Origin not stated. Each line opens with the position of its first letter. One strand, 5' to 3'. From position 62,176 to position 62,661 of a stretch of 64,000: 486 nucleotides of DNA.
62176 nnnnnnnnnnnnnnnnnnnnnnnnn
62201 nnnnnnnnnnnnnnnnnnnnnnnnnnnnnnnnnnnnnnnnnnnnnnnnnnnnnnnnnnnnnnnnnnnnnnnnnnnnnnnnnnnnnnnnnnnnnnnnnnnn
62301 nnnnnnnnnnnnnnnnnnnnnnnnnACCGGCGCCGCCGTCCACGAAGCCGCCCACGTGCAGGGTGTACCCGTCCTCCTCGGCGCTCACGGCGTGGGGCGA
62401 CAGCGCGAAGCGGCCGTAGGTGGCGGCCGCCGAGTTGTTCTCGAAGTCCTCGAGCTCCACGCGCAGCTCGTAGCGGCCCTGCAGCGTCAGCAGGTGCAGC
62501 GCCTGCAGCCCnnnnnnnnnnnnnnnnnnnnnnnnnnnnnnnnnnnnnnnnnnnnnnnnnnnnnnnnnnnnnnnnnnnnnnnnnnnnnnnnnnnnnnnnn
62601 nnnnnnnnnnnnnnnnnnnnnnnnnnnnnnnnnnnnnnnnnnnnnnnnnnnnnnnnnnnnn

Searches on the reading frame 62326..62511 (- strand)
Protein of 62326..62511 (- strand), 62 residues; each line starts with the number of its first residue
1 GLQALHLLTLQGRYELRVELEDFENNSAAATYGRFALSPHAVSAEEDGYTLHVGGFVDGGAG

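Call 64: search_protein_families(library=pfam, proteins=[window:62326-62511:-], max_evalue=0.01)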
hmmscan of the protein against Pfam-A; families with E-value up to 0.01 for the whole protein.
seq(62 aa): 1 family
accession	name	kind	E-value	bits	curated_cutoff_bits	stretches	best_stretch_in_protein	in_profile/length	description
PF00147.23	Fibrinogen_C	-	5.6e-08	33.3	22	1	1-58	78-130/221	Fibrinogen beta and gamma chains, C-terminal globular domain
